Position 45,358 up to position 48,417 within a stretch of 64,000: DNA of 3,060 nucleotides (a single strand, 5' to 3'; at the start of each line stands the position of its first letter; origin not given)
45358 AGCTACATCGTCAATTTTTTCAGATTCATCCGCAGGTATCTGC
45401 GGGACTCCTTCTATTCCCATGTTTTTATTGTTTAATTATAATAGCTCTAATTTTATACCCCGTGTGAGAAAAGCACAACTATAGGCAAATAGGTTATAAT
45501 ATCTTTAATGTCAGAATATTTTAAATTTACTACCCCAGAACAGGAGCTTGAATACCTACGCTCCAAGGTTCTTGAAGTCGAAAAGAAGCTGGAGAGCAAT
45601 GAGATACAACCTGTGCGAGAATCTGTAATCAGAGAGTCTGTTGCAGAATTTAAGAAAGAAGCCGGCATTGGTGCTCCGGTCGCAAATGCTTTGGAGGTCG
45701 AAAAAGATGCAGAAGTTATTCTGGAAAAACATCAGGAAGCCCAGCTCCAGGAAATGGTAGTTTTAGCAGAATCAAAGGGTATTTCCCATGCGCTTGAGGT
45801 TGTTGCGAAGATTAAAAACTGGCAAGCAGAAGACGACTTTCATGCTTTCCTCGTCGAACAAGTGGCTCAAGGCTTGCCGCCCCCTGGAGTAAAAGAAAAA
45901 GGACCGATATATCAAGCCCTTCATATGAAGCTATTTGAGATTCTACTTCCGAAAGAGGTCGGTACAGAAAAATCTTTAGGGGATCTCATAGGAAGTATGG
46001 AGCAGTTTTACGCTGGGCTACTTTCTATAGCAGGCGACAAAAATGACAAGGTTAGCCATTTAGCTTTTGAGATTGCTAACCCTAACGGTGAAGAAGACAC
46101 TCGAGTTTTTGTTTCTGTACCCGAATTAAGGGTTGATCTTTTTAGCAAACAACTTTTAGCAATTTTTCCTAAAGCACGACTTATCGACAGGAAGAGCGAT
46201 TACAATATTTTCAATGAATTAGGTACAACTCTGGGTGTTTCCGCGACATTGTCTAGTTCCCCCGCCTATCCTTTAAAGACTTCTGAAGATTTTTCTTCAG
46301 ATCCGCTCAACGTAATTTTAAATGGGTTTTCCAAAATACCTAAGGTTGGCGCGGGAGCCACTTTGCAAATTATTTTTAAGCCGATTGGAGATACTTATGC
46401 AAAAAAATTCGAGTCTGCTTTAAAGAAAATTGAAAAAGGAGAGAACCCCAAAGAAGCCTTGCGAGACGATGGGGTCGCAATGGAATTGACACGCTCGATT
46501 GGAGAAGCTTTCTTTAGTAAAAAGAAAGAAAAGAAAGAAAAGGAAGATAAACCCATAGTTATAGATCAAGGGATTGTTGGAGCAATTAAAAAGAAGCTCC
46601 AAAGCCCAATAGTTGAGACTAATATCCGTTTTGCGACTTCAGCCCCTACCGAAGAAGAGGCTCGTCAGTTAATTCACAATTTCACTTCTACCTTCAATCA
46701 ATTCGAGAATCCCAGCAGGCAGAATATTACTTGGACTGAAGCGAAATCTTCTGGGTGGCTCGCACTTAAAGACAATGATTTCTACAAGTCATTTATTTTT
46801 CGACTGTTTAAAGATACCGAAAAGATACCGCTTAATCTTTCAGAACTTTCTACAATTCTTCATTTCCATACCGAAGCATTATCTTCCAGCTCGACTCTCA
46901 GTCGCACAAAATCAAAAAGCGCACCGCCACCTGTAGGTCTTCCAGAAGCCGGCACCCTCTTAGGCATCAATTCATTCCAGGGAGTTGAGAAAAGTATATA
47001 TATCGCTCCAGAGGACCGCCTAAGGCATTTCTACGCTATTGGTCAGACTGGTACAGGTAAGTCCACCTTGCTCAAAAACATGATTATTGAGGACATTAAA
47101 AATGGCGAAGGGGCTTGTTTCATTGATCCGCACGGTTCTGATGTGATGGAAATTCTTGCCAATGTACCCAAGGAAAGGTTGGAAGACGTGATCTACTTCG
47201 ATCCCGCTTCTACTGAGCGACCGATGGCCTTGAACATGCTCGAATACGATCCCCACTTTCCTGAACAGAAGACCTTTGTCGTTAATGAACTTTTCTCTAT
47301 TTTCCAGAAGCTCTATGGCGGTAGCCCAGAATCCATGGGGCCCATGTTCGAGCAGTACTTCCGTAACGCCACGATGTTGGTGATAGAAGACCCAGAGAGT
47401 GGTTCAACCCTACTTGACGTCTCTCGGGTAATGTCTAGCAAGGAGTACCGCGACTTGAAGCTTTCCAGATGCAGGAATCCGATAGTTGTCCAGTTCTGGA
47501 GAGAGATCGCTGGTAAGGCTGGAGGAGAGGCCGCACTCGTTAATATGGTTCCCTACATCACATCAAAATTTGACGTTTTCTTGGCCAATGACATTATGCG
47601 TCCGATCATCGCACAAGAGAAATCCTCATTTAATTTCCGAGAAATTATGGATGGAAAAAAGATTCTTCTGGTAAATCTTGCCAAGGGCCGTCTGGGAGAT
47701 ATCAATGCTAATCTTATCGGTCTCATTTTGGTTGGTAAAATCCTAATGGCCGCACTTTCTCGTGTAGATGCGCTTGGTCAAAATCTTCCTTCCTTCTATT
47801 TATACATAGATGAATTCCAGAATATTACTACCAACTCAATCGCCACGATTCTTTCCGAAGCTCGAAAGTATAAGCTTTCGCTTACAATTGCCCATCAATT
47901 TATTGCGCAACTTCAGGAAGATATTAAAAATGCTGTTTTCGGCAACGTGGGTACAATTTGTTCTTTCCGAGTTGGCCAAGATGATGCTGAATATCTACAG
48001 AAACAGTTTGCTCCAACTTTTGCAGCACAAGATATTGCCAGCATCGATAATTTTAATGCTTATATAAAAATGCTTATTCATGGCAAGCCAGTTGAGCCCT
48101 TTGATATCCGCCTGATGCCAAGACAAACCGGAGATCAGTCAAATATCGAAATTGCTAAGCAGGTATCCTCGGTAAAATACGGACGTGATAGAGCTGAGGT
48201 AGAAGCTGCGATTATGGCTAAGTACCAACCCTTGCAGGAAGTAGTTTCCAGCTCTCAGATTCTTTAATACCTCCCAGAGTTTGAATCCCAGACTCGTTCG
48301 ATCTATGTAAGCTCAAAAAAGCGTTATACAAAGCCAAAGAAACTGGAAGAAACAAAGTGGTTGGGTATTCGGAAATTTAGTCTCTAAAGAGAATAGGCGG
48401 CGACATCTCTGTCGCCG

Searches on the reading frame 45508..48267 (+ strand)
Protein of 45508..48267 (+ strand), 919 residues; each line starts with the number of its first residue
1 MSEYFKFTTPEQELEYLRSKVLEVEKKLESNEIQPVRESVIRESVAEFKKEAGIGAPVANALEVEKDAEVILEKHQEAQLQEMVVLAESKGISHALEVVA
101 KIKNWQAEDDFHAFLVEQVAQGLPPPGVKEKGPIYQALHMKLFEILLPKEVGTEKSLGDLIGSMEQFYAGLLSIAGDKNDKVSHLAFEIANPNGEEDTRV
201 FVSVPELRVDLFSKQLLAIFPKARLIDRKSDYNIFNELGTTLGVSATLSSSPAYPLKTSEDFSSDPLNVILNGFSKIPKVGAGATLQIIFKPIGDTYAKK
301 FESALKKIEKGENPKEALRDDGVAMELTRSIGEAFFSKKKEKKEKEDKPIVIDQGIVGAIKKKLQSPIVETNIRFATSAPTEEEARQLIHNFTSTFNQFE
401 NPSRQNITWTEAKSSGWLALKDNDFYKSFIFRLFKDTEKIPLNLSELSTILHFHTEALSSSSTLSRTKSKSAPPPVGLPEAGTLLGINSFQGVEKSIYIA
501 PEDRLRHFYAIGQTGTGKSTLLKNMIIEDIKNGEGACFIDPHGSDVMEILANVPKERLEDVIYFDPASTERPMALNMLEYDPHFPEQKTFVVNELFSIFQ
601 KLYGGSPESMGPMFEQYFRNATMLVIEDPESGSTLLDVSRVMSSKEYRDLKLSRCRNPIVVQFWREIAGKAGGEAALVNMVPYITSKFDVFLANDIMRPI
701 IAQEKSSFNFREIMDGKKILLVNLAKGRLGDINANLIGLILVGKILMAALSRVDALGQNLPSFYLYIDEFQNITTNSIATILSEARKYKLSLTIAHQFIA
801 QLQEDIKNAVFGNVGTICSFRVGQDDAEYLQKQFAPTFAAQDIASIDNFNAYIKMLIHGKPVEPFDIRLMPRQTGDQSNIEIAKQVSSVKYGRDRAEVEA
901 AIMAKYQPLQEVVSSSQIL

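Call 80: search_protein_families(library=ncbifam, proteins=[window:45508-48267:+], max_evalue=1e-10)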
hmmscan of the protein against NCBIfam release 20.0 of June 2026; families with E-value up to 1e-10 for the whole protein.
window:45508-48267:+ (919 aa): 1 family
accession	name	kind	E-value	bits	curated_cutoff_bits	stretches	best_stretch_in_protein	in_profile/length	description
TIGR03743.1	SXT_TraD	subfamily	2e-13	49.7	366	0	484-578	151-251/636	conjugative transfer system coupling protein TraD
